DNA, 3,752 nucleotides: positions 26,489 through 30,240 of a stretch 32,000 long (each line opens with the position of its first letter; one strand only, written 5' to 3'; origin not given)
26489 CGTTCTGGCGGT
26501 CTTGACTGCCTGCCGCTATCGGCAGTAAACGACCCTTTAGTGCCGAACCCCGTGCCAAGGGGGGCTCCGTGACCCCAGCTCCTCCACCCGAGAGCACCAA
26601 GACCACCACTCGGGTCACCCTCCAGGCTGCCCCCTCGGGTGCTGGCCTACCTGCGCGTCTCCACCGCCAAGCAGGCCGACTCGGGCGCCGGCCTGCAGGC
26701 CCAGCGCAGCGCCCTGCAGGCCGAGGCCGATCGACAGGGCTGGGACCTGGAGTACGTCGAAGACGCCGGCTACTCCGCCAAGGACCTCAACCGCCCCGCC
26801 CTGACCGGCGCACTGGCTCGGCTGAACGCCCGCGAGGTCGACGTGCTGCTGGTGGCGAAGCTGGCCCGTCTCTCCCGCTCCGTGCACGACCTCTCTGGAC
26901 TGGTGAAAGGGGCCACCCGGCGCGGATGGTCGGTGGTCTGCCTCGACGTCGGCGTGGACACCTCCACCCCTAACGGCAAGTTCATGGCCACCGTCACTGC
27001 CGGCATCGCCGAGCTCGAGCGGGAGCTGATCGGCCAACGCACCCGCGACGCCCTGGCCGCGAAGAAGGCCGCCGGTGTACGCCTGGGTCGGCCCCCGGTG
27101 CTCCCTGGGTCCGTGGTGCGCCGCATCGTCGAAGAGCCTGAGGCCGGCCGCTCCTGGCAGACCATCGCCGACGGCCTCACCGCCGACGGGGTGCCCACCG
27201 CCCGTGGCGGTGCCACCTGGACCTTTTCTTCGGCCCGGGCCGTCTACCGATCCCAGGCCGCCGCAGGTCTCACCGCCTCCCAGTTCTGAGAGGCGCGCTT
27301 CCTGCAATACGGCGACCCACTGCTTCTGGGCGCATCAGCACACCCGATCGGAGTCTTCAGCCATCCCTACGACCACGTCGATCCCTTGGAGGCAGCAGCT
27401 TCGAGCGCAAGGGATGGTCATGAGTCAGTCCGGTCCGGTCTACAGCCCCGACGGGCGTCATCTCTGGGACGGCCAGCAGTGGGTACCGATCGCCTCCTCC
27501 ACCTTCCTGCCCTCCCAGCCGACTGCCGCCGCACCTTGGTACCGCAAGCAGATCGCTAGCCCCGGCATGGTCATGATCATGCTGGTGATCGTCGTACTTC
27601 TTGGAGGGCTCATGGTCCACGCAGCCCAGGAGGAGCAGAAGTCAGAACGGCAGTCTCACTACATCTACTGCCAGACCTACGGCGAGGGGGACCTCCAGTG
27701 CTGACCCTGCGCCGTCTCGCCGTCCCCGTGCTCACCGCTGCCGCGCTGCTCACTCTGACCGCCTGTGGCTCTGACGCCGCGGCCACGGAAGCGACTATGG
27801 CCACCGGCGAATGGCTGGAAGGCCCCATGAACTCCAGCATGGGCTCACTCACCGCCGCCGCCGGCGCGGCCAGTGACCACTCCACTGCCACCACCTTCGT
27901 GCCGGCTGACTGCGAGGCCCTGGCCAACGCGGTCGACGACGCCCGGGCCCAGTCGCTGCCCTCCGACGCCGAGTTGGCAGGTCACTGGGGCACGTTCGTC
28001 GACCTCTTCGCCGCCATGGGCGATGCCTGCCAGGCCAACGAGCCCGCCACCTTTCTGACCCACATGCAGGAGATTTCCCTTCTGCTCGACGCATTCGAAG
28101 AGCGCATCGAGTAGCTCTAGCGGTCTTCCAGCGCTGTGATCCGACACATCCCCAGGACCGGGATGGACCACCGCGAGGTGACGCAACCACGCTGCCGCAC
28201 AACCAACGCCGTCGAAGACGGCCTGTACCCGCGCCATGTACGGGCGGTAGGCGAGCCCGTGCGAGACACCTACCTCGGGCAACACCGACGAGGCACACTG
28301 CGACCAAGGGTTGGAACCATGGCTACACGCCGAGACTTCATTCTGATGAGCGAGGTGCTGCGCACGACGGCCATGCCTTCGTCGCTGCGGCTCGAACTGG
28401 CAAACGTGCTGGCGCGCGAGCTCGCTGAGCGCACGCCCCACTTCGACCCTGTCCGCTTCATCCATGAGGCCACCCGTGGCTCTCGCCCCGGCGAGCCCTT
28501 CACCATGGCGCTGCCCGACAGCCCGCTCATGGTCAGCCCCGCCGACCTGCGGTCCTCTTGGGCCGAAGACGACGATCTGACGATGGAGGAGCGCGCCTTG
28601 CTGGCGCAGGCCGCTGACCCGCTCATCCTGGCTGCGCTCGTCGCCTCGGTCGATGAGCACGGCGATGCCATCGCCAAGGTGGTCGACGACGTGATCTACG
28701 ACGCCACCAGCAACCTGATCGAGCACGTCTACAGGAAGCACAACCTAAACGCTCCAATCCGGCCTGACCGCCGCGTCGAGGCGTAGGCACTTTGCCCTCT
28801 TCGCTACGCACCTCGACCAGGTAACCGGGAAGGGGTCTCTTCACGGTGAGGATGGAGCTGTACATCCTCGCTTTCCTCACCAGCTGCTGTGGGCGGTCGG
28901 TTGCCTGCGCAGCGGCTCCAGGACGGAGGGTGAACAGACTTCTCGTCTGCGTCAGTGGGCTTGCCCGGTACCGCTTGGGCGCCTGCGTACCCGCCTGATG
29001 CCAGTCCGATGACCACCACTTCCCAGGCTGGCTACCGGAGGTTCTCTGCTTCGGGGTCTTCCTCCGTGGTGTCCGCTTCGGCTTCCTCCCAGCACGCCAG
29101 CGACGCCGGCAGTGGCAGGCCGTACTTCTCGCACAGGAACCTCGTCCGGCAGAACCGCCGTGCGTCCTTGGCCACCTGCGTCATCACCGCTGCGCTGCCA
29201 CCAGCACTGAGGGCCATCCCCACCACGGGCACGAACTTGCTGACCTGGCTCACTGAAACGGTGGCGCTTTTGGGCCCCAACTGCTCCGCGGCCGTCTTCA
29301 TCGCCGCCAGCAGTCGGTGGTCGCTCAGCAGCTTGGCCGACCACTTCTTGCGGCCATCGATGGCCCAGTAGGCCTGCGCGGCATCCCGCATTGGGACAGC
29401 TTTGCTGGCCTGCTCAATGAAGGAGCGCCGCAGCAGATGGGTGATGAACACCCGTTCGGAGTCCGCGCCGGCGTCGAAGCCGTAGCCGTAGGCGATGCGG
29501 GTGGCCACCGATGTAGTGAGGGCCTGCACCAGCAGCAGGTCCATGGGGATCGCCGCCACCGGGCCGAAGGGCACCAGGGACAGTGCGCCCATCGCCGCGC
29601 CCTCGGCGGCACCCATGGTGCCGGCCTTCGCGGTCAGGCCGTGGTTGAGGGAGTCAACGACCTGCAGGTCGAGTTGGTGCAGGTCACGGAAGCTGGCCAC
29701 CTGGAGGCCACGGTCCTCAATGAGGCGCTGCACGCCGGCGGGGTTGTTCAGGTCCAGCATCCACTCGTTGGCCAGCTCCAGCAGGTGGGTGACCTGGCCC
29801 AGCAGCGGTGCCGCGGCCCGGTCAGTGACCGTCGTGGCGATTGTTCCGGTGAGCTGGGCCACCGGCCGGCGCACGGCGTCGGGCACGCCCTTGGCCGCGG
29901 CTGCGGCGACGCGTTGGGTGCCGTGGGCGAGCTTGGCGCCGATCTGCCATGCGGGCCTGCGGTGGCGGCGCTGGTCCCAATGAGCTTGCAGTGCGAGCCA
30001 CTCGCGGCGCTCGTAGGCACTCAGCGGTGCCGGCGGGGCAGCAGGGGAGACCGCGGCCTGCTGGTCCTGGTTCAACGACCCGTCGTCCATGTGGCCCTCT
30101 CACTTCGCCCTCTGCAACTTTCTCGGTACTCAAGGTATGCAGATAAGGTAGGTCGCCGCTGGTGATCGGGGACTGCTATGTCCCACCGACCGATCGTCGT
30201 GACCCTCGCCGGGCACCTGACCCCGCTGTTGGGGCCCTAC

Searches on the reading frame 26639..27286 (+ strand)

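Call 4: search_protein_families(library=pfam, proteins=[window:26639-27286:+], max_evalue=0.01)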
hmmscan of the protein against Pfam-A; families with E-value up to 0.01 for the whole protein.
window:26639-27286:+ (216 aa): 2 families
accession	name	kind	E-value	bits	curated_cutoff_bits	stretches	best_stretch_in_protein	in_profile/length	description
PF00239.26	Resolvase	-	2.9e-40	138.2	23.3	1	2-147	2-144/145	Resolvase, N terminal domain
PF07508.19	Recombinase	-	5.5e-06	27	21.1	1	158-212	5-58/102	Recombinase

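Call 5: search_protein_families(library=ncbifam, proteins=[window:26639-27286:+], max_evalue=0.01)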
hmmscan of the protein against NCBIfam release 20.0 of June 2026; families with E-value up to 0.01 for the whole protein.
window:26639-27286:+ (216 aa): 7 families
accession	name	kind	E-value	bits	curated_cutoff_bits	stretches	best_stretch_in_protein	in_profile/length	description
NF009949.0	PRK13413.1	equivalog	8.3e-15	55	272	1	2-152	3-148/203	master DNA invertase Mpi family serine-type recombinase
NF047347.1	SCCmet_CcrC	equivalog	2.3e-14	52.8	900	1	4-146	8-153/558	cassette chromosome recombinase CcrC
NF041201.1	recomb_XisF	equivalog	2.5e-14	53.1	375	1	2-143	2-137/465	fdxN element excision recombinase XisF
NF047343.1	SCCmet_CcrB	equivalog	3.3e-14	52.5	900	1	3-132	11-141/542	cassette chromosome recombinase CcrB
NF049883.1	resolv_YneB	equivalog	1.2e-06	28.1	175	1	3-82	4-82/211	YneB family resolvase-like protein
NF047344.1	SCCmet_CcrA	equivalog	2.1e-06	27.1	700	1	2-145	5-145/442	cassette chromosome recombinase CcrA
NF033518.0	transpos_IS607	equivalog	0.00013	21.6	110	1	3-81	58-133/187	IS607 family transposase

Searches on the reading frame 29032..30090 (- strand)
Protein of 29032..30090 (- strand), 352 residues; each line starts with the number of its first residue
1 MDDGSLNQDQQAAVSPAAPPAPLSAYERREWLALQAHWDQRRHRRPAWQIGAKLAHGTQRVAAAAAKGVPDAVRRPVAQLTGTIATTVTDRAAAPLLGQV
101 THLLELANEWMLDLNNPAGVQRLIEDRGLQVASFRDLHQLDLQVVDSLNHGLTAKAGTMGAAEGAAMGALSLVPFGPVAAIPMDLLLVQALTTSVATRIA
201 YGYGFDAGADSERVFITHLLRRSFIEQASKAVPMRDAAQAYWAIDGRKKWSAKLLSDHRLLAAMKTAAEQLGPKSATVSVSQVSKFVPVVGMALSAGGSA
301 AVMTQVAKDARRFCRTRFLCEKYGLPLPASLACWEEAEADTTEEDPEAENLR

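Call 7: search_protein_families(library=ncbifam, proteins=[window:29032-30090:-], max_evalue=0.001)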
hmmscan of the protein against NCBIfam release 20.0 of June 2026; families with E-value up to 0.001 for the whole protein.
window:29032-30090:- (352 aa): 0 families

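Call 8: search_protein_families(library=pfam, proteins=[window:29032-30090:-], max_evalue=0.001)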
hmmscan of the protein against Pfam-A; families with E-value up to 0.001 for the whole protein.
window:29032-30090:- (352 aa): 1 family
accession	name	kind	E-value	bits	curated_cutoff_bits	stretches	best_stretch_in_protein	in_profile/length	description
PF12787.12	EcsC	-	3.4e-14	53.6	30.4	1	125-319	69-240/240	EcsC protein family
